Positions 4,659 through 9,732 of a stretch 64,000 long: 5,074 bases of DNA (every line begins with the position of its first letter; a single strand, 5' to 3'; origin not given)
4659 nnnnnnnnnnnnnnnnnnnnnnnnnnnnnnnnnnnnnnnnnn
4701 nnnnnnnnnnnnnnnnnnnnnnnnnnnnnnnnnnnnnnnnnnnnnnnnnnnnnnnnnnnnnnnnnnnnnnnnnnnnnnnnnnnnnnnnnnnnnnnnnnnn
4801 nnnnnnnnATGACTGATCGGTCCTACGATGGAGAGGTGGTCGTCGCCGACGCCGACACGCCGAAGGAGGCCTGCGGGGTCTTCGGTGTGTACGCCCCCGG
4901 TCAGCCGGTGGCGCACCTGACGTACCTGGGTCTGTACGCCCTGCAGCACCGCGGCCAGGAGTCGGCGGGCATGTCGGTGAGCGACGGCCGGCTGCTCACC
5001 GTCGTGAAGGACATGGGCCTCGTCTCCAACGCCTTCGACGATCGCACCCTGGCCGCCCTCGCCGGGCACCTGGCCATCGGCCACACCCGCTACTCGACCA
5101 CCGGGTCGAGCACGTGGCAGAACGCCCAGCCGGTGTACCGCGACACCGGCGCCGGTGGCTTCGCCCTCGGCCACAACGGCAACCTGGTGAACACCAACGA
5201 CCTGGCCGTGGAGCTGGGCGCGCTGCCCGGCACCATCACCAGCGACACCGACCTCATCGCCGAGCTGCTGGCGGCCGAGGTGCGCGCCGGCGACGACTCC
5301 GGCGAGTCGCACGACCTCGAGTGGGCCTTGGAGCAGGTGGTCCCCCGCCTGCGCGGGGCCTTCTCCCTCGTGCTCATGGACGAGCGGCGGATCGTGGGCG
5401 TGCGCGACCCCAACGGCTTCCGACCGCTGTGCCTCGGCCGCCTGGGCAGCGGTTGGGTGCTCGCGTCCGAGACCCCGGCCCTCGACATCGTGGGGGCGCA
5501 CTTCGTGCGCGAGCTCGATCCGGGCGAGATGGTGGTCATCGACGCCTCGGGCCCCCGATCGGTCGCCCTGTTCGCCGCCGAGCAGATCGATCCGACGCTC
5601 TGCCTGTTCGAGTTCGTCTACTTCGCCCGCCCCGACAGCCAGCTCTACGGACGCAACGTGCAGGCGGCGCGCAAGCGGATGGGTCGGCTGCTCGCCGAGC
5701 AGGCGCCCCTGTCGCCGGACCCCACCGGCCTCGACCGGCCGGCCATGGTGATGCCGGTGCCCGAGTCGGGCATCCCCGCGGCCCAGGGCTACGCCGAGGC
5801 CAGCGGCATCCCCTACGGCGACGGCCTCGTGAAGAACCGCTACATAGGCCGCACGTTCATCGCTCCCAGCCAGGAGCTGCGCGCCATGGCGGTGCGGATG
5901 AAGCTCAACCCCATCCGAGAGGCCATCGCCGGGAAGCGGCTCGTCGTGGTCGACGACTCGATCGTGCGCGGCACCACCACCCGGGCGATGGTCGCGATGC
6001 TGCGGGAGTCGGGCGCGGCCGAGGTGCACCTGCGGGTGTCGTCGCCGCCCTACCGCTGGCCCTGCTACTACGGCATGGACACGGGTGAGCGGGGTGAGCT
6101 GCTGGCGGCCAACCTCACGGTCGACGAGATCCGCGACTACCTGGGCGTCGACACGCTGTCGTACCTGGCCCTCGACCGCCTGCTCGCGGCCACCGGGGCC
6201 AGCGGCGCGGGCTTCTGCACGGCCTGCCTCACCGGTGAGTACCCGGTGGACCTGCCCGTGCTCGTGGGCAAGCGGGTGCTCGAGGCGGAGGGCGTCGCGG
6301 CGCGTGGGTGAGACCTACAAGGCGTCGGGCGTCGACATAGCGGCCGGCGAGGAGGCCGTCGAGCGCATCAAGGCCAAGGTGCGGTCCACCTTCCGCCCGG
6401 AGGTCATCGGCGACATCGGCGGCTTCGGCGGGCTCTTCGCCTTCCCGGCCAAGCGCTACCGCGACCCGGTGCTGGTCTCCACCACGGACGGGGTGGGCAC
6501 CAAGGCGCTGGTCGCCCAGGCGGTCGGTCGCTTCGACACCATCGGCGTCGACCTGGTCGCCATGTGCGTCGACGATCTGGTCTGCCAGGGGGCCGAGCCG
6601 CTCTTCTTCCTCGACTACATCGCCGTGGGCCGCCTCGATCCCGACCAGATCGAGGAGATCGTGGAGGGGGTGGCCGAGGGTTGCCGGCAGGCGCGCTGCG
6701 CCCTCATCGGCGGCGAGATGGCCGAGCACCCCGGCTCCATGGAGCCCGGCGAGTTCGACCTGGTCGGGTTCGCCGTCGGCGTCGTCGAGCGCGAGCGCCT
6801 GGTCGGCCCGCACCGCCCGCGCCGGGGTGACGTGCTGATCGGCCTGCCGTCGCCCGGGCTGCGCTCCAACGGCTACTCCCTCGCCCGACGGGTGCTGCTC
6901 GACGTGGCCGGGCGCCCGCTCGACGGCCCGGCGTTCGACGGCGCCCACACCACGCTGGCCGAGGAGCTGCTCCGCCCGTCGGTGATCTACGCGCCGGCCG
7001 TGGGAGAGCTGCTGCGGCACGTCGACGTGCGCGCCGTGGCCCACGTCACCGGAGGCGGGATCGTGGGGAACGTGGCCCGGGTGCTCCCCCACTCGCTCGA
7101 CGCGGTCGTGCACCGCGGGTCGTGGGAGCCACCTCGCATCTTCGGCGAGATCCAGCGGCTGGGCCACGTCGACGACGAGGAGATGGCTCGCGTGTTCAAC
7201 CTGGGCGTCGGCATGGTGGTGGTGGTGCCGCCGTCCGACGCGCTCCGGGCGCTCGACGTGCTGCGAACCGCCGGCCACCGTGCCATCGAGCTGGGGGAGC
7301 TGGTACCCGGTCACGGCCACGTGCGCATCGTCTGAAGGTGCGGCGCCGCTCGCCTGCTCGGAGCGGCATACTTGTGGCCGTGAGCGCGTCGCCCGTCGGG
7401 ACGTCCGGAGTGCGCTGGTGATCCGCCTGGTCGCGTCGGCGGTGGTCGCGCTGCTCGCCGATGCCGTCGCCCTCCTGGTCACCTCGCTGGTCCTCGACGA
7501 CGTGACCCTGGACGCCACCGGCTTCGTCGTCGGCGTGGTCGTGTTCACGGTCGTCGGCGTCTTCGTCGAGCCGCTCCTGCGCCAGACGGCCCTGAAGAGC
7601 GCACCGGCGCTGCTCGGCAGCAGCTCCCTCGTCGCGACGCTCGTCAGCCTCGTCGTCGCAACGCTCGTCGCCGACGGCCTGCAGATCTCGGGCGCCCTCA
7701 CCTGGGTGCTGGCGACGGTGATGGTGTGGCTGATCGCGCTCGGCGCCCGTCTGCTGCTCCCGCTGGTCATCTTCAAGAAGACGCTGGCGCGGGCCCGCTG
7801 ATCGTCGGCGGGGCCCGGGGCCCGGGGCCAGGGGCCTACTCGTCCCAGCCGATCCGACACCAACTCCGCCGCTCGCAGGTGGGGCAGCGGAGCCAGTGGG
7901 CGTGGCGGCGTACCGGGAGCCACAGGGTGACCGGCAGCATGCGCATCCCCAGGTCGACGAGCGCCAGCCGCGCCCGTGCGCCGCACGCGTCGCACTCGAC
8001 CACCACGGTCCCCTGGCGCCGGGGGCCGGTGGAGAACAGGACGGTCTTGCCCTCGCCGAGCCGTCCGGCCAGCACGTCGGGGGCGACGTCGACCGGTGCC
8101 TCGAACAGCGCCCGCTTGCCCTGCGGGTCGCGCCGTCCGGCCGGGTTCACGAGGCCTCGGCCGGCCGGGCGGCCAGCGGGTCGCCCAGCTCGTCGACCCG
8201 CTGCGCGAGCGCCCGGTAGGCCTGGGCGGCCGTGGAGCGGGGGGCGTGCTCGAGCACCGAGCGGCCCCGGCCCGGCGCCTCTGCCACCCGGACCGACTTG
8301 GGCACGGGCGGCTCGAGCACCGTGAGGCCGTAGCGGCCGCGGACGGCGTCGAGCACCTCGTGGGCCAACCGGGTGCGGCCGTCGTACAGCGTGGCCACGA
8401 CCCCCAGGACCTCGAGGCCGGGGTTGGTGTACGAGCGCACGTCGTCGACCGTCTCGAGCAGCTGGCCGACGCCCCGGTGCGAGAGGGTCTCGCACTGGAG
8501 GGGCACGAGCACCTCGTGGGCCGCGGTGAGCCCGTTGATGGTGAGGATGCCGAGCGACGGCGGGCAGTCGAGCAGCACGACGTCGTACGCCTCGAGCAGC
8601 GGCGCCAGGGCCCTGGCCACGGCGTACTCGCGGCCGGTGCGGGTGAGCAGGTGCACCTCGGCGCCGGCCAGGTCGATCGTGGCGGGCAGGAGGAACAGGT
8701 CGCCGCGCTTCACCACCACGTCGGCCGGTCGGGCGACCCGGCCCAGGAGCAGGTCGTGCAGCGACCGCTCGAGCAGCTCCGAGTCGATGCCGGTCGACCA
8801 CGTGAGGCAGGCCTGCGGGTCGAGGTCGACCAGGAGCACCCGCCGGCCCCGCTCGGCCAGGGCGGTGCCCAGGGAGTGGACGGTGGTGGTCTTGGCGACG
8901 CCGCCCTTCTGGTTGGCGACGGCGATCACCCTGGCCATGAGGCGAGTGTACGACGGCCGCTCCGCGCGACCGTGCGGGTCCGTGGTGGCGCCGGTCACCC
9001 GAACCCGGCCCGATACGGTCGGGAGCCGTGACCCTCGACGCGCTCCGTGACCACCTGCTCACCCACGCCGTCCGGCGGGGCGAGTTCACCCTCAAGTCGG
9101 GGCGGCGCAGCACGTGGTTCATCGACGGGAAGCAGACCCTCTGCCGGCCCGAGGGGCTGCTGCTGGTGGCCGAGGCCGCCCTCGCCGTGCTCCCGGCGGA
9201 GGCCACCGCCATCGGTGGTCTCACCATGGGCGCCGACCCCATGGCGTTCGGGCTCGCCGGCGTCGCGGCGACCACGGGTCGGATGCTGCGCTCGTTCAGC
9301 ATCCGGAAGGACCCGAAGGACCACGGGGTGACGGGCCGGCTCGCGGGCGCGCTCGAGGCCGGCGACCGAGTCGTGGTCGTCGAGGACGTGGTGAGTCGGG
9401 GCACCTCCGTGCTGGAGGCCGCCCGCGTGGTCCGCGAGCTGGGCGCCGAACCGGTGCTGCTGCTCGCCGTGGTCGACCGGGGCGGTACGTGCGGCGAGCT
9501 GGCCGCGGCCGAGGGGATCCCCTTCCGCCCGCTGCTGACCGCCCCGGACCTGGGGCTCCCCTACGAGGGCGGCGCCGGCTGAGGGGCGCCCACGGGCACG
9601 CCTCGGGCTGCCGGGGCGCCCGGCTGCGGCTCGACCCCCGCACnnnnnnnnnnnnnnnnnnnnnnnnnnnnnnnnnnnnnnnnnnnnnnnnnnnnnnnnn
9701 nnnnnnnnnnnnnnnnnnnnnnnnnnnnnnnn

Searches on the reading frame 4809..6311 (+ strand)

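Call 61: search_protein_families(library=pfam, proteins=[window:4809-6311:+], max_evalue=0.0001)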
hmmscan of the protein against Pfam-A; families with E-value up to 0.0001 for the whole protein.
window:4809-6311:+ (500 aa): 5 families
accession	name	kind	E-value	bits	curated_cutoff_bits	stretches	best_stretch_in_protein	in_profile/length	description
PF13522.11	GATase_6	-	3.1e-15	56.8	27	1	79-221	4-130/130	Glutamine amidotransferase domain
PF13537.11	GATase_7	-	6.8e-15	55.6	25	1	101-225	8-121/123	Glutamine amidotransferase domain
PF00156.33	Pribosyltran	-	1e-06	28.6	26.3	1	311-410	30-122/158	Phosphoribosyl transferase domain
PF00310.26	GATase_2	-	1.6e-06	27.6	19.9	0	75-125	192-234/420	Glutamine amidotransferases class-II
PF13230.11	GATase_4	-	2.7e-05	23.7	23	1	84-198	69-185/272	Glutamine amidotransferases class-II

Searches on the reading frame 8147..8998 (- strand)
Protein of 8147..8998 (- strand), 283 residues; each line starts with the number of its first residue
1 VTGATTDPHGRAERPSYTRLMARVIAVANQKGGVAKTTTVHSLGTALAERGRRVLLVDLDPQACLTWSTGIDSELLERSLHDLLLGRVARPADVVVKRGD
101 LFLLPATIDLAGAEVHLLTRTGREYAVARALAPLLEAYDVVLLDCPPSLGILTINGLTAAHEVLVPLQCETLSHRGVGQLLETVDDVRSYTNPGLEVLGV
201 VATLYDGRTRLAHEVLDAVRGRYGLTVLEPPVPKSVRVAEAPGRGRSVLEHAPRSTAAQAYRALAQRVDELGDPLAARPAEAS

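Call 61: search_protein_families(library=pfam, proteins=[window:8147-8998:-], max_evalue=0.0001)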
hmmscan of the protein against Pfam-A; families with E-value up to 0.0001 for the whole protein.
window:8147-8998:- (283 aa): 7 families
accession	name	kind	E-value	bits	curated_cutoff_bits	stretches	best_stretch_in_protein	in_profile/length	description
PF13614.12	AAA_31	-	7.2e-53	179.6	27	1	23-197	2-177/177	AAA domain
PF01656.29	CbiA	-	7.4e-26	91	25.4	1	25-248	1-125/125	CobQ/CobB/MinD/ParA nucleotide binding domain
PF00142.24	Fer4_NifH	-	9e-11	42.2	25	1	30-66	7-43/271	4Fe-4S iron sulfur cluster binding proteins, NifH/frxC family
PF06564.18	CBP_BcsQ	-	7.1e-10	39.2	21.3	1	24-175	3-153/234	Cellulose biosynthesis protein BcsQ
PF09140.17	MipZ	-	3.6e-08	33.5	20.7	1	23-168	1-130/262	ATPase MipZ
PF10609.15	ParA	-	1.5e-07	31.5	27.1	1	22-60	3-41/246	NUBPL iron-transfer P-loop NTPase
PF02374.21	ArsA_ATPase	-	8.9e-06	25.6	24.3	1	30-65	8-43/305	Anion-transporting ATPase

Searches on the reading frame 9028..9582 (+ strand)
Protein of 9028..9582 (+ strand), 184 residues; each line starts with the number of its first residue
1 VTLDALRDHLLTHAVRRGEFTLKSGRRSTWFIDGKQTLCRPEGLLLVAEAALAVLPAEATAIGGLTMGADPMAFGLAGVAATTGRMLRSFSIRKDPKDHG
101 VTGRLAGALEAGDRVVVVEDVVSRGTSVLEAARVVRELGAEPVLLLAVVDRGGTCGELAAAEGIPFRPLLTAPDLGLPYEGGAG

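Call 61: search_protein_families(library=pfam, proteins=[window:9028-9582:+], max_evalue=0.0001)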
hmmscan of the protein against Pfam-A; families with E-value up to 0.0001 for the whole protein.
window:9028-9582:+ (184 aa): 1 family
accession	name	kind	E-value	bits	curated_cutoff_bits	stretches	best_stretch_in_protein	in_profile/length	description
PF00156.33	Pribosyltran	-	2.6e-06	27.3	26.3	1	105-152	80-127/158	Phosphoribosyl transferase domain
